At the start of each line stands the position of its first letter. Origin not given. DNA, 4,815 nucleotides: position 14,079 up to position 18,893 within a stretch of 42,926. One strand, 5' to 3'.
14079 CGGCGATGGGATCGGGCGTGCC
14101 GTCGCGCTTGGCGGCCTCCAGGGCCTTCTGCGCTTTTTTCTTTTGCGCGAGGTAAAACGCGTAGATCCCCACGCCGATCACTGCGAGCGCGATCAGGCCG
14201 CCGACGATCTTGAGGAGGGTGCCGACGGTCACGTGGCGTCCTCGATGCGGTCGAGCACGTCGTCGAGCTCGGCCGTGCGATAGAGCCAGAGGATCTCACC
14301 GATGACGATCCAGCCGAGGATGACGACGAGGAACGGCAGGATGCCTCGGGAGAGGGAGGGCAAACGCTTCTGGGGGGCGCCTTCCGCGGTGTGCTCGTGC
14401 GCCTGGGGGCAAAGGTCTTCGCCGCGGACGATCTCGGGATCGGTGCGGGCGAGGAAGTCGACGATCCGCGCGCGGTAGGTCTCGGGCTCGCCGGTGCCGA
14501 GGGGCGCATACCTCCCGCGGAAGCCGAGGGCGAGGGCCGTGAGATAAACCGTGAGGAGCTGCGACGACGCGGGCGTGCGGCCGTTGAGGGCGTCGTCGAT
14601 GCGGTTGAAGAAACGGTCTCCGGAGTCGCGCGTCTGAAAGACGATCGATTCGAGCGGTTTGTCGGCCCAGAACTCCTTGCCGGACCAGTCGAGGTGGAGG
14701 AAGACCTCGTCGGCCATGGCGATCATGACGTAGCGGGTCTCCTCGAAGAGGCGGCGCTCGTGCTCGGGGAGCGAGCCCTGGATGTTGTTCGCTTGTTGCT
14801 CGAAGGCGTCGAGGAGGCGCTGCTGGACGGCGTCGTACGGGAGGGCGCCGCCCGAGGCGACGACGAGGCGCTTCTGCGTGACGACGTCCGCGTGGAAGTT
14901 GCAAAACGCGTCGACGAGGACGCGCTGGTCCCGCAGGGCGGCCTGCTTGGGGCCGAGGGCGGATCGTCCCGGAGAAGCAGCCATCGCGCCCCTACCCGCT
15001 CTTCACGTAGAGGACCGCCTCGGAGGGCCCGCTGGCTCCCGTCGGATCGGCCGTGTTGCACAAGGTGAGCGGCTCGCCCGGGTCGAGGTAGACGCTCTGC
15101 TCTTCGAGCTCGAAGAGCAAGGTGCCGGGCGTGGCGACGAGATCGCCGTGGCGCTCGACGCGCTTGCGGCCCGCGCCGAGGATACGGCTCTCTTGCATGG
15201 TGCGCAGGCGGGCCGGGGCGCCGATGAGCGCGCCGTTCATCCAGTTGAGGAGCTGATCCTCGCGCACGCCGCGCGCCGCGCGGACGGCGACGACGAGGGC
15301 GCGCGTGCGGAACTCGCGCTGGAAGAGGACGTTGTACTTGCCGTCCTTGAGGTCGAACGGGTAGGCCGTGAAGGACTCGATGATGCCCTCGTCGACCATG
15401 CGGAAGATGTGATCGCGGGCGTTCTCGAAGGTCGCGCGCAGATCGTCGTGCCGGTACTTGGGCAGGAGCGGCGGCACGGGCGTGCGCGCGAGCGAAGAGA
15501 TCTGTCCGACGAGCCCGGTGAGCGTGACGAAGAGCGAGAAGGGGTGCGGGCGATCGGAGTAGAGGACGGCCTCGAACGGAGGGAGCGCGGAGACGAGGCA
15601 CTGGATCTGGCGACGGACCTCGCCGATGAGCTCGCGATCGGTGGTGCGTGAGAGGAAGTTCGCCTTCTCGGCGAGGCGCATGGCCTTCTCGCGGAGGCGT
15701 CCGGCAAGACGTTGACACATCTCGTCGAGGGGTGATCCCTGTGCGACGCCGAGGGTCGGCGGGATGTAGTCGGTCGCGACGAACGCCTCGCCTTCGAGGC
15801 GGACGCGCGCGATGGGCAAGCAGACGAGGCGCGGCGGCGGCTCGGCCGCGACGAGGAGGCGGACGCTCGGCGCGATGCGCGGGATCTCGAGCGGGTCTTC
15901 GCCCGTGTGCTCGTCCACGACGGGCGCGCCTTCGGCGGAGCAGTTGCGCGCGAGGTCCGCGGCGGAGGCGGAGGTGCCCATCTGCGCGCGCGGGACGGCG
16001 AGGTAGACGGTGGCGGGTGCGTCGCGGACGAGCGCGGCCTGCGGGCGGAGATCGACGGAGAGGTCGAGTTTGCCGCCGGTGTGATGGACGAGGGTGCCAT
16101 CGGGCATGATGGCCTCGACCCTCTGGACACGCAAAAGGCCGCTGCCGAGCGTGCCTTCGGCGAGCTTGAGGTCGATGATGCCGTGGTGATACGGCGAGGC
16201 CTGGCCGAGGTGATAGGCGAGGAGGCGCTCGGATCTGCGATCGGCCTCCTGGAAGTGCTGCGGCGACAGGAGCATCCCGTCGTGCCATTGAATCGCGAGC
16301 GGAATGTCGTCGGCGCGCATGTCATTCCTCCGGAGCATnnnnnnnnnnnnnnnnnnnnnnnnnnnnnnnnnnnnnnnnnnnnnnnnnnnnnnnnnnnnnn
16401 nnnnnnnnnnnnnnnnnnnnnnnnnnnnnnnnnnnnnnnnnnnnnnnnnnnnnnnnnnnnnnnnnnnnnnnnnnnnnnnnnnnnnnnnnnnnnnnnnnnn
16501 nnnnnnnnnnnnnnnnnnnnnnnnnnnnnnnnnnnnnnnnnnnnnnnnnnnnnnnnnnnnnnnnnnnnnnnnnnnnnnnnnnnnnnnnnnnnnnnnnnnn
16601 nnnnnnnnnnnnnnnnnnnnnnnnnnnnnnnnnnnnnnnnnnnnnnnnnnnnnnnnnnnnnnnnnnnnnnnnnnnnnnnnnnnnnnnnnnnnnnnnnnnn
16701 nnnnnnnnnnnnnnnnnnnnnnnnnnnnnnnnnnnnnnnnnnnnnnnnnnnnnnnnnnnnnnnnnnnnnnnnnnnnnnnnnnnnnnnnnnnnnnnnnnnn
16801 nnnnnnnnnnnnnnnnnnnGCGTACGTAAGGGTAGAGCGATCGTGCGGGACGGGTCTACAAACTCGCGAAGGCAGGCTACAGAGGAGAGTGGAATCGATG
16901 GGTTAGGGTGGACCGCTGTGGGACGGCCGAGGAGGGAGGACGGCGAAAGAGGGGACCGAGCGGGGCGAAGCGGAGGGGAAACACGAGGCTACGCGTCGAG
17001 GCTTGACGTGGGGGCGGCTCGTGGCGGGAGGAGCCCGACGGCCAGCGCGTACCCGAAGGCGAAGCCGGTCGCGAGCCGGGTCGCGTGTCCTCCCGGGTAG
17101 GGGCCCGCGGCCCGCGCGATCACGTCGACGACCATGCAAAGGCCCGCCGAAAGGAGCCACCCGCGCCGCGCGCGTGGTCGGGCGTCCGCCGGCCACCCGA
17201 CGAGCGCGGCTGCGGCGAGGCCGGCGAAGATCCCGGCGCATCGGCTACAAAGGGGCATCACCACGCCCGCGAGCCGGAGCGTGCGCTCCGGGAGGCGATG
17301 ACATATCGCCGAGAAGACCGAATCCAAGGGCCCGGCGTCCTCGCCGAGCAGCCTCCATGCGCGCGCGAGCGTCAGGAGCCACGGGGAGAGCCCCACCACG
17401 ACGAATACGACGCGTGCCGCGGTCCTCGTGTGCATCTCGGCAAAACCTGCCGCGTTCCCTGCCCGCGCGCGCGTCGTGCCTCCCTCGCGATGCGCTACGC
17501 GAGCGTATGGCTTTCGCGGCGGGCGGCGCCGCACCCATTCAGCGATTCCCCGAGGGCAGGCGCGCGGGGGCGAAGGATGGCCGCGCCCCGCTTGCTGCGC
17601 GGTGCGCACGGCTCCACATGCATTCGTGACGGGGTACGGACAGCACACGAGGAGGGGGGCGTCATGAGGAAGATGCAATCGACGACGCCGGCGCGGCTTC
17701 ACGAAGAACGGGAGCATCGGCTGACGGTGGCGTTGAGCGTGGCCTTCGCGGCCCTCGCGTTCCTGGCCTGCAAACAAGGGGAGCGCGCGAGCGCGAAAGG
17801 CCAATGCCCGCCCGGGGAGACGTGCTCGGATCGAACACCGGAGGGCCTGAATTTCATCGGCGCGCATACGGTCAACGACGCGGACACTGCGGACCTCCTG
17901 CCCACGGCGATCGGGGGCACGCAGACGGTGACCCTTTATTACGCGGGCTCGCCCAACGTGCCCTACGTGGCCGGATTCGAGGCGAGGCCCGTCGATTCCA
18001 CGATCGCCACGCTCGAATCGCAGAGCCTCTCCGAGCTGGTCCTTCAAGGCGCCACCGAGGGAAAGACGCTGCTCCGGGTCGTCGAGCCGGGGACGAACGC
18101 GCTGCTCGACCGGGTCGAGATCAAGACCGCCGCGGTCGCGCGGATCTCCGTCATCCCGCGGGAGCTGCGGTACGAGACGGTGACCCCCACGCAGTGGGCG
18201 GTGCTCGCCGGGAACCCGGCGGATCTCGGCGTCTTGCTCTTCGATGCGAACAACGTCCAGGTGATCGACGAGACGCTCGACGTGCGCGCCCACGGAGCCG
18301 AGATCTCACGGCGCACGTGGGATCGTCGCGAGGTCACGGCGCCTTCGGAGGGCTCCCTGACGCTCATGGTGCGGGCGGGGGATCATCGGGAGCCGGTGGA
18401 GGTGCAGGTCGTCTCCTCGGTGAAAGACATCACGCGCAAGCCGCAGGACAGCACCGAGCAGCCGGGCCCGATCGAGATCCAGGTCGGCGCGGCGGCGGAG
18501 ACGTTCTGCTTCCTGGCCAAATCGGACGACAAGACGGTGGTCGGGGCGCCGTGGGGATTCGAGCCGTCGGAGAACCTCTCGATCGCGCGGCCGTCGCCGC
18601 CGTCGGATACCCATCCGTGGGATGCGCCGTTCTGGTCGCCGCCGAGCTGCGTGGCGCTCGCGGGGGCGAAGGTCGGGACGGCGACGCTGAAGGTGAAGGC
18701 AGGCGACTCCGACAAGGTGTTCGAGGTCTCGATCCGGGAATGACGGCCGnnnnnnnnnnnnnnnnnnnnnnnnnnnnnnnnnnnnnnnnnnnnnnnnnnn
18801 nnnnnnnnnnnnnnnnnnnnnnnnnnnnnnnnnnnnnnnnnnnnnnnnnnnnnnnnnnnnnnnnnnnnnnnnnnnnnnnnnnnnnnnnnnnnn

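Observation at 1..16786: T6SS core lacks clpV, vgrG and PAAR; a >=930-aa coiled-coil protein sits in the clpV/vgrG slot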

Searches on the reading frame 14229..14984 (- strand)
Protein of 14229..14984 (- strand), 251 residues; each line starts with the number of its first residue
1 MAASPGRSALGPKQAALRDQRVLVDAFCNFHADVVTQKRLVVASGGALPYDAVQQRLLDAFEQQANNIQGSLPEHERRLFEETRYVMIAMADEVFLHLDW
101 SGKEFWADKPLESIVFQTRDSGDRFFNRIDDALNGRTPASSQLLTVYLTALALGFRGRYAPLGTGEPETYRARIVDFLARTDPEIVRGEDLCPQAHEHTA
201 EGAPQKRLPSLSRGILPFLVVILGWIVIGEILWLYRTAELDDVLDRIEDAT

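Call 8: search_protein_families(library=pfam, proteins=[window:14229-14984:-], max_evalue=0.01)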
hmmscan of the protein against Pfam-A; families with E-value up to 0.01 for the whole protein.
window:14229-14984:- (251 aa): 1 family
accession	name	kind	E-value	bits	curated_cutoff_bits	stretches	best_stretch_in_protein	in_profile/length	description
PF09850.14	DotU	-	1.6e-29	103.4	27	1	50-228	25-202/205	Type VI secretion system protein DotU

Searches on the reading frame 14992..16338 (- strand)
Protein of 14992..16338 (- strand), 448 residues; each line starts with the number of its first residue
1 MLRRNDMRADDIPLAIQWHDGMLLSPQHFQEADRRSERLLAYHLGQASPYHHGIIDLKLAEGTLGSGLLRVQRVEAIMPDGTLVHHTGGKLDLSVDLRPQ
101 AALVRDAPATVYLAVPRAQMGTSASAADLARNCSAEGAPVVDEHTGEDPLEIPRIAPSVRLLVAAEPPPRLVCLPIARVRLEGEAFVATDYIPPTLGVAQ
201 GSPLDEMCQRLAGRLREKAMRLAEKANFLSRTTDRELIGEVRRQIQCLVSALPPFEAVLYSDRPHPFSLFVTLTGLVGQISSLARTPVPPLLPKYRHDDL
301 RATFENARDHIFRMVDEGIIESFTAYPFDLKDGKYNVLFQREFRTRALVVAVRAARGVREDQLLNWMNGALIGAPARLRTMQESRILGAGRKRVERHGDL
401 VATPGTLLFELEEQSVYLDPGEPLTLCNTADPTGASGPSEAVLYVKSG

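Call 8: search_protein_families(library=pfam, proteins=[window:14992-16338:-], max_evalue=0.01)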
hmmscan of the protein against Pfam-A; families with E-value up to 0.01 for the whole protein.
window:14992-16338:- (448 aa): 1 family
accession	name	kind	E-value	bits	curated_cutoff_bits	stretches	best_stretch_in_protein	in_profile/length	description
PF05936.17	T6SS_VasE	-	1.1e-49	169.8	23.4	1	28-415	1-399/429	Bacterial Type VI secretion, VC_A0110, EvfL, ImpJ, VasE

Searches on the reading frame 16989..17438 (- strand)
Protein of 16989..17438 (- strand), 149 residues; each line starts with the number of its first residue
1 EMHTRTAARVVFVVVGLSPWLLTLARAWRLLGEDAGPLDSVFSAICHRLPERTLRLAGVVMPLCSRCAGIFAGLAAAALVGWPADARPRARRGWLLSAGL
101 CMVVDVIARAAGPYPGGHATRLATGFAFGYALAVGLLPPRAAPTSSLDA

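Call 34: search_protein_families(library=pfam, proteins=[window:16989-17438:-], max_evalue=1)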
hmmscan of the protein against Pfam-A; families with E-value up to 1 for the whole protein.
window:16989-17438:- (149 aa): 2 families
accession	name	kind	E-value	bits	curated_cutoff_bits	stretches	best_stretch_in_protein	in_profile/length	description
PF09858.14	DUF2085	-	1e-16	61.5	25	1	46-133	1-88/90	Predicted membrane protein (DUF2085)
PF19094.5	EMC6_arch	-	0.024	15.5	26.7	1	58-107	4-51/87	EMC6-arch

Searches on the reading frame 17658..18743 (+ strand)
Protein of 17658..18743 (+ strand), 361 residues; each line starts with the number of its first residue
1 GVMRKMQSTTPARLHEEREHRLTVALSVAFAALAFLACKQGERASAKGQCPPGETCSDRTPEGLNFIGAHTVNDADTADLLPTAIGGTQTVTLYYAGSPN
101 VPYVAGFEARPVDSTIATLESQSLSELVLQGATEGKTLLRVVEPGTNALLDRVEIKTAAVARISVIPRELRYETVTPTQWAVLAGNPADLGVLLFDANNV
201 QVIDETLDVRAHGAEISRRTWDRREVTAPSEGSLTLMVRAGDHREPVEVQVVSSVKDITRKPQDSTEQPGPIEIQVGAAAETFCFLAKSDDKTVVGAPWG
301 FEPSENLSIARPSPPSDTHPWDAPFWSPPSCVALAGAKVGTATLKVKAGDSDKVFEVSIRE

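Call 23: search_protein_families(library=ncbifam, proteins=[window:17658-18743:+], max_evalue=0.01)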
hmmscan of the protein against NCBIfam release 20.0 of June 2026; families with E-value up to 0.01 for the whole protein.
window:17658-18743:+ (361 aa): 0 families

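Call 34: search_protein_families(library=pfam, proteins=[window:17658-18743:+], max_evalue=1)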
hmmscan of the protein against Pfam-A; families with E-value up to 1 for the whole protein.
window:17658-18743:+ (361 aa): 1 family
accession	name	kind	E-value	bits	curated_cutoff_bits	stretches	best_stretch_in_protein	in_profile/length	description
PF13629.12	T2SS-T3SS_pil_N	-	0.072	13.2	23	0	113-151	28-66/72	Pilus formation protein N terminal region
